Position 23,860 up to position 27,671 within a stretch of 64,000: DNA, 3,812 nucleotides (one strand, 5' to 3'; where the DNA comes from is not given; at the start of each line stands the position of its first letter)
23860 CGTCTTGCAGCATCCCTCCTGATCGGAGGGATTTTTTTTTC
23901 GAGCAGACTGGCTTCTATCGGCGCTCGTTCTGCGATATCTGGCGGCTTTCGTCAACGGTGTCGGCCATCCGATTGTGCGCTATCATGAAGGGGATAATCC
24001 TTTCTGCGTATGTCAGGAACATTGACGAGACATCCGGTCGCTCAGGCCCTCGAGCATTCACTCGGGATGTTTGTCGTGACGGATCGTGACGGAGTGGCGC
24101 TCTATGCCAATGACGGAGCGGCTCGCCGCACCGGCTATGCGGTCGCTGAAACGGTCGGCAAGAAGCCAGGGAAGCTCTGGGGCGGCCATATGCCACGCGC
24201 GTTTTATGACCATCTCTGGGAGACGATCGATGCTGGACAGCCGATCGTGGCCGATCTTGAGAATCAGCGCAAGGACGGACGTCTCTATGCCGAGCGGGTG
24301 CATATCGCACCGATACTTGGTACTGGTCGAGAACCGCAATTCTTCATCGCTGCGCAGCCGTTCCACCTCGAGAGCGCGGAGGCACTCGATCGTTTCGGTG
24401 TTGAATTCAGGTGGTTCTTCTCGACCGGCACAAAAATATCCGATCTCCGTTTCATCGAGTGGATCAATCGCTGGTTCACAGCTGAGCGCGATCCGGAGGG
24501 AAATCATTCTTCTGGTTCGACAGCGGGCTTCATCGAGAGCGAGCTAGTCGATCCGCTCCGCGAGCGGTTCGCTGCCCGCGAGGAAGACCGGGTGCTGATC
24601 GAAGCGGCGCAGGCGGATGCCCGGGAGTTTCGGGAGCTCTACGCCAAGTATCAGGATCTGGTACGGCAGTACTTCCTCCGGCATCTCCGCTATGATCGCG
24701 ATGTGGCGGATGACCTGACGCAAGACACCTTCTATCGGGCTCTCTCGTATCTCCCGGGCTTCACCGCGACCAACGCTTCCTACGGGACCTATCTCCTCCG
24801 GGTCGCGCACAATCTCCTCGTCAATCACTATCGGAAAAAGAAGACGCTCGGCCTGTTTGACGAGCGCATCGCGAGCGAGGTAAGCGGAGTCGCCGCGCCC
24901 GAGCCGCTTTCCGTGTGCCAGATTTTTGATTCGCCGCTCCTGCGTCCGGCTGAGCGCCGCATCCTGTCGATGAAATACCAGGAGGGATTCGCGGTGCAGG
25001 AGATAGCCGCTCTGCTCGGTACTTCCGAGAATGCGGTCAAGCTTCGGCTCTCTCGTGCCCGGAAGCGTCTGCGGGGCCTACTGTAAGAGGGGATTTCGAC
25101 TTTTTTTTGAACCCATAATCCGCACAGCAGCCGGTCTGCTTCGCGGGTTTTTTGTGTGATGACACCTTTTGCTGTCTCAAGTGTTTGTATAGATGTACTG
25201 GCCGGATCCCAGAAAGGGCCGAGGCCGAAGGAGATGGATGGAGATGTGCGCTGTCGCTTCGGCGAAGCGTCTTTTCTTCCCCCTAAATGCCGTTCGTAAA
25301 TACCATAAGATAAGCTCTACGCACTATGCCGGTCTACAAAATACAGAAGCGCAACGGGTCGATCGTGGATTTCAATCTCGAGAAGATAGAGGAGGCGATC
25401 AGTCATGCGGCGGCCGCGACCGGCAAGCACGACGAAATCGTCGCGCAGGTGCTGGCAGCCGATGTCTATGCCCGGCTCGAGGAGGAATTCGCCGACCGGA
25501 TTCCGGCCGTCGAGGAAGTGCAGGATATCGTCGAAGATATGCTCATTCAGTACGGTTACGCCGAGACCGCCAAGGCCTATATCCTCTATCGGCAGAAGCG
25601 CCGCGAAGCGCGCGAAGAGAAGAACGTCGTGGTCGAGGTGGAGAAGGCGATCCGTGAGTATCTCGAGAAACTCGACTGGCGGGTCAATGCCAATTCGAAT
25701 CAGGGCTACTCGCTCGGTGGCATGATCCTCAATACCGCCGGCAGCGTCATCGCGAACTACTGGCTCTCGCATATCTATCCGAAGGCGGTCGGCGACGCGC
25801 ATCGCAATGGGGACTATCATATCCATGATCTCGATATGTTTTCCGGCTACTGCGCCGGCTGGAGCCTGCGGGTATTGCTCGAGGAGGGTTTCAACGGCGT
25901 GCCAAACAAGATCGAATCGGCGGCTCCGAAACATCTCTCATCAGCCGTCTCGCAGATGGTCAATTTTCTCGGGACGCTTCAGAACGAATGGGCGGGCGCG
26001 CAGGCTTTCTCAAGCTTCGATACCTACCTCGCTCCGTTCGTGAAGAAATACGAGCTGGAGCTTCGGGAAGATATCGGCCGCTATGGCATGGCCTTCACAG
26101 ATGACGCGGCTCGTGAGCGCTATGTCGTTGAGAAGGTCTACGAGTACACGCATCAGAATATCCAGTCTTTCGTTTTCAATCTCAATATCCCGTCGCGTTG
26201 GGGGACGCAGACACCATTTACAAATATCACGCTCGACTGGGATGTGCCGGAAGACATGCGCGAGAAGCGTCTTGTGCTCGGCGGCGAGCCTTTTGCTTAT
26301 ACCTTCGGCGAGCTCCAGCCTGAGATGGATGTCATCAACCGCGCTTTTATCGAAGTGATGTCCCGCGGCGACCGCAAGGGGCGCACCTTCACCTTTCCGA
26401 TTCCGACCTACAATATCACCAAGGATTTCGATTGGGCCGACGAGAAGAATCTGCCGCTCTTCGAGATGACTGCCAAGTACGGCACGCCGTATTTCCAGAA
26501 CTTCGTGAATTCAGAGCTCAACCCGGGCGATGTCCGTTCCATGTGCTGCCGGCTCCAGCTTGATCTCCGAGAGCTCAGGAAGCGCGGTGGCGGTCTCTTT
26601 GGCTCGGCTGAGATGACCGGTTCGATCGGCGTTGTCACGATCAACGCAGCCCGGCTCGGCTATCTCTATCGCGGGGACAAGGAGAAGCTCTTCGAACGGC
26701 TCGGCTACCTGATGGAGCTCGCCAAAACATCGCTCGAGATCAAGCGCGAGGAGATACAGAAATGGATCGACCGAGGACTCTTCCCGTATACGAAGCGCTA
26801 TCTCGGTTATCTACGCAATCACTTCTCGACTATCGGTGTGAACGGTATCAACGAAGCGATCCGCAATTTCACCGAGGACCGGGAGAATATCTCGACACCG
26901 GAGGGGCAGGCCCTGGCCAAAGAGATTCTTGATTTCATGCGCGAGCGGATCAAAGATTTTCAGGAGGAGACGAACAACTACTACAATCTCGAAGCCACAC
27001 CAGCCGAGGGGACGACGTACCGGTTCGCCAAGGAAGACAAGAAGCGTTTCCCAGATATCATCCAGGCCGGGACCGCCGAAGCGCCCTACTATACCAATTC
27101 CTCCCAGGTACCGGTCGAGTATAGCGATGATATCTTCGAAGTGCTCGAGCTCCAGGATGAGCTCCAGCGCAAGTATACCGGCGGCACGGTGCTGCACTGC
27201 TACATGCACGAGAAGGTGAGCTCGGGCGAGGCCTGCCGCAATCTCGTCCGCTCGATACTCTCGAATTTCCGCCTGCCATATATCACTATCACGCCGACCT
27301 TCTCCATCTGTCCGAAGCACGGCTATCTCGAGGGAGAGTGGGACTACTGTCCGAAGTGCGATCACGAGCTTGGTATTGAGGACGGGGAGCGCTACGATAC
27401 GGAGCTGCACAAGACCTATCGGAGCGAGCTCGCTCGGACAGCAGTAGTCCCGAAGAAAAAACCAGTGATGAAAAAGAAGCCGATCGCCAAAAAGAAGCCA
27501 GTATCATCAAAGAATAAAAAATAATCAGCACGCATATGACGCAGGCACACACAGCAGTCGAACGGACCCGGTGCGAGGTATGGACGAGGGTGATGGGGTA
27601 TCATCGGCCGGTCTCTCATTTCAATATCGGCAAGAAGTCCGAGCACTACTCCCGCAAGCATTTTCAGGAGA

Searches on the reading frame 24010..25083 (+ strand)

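Call 32: search_protein_families(library=pfam, proteins=[window:24010-25083:+], max_evalue=0.001)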
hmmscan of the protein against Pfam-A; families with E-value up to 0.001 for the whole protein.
window:24010-25083:+ (358 aa): 7 families
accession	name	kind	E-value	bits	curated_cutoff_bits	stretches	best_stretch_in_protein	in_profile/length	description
PF08281.18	Sigma70_r4_2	-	8.7e-13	48.2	25.7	1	311-354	11-54/54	Sigma-70, region 4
PF04542.20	Sigma70_r2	-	4.7e-11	42.8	24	1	210-278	1-69/71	Sigma-70 region 2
PF13426.13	PAS_9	-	3.8e-10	40.4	27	1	19-114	3-96/103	PAS domain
PF00989.32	PAS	-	1.1e-08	35.5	22.6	1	13-114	6-109/113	PAS fold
PF04545.22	Sigma70_r4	-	7.9e-08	32.1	24.1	1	311-355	5-49/50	Sigma-70, region 4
PF08448.16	PAS_4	-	1.9e-06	28.5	23.1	1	14-113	1-99/110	PAS fold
PF07638.17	Sigma70_ECF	-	0.00011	22.6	21.1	0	207-354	23-179/185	ECF sigma factor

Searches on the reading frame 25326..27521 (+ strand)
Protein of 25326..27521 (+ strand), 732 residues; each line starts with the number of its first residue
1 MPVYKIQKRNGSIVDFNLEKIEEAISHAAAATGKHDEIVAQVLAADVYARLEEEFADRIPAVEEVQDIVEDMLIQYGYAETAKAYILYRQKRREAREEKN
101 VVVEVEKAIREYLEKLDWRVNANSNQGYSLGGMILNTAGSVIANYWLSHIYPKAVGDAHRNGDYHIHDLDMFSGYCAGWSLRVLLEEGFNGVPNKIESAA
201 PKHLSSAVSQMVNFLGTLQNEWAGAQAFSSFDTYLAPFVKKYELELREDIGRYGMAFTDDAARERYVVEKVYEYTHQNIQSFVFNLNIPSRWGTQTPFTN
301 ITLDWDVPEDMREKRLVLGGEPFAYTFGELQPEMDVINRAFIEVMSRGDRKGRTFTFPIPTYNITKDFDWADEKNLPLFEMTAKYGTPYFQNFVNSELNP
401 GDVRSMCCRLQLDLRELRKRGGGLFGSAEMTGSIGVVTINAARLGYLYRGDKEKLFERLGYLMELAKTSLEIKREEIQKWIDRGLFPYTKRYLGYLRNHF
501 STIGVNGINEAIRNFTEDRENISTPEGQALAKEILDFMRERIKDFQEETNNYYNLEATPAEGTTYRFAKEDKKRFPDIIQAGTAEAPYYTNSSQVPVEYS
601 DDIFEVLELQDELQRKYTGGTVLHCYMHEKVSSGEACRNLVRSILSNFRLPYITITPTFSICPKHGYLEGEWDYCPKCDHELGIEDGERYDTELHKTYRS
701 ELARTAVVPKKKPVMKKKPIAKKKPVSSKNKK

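Call 17: search_protein_families(library=phrogs, proteins=[window:25326-27521:+], max_evalue=0.001)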
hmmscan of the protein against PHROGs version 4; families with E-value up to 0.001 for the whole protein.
window:25326-27521:+ (732 aa): 3 families
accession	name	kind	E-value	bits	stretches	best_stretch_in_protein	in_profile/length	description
phrog_487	-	moron, auxiliary metabolic gene and host takeover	2e-94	318.2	1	4-680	4-674/718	NrdD-like anaerobic ribonucleotide reductase large subunit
phrog_25611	-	DNA, RNA and nucleotide metabolism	9.4e-30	104.2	2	423-680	688-940/978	anaerobic ribonucleoside reductase large subunit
phrog_4218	-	DNA, RNA and nucleotide metabolism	4.4e-20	73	1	432-679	33-294/333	anaerobic ribonucleoside reductase large subunit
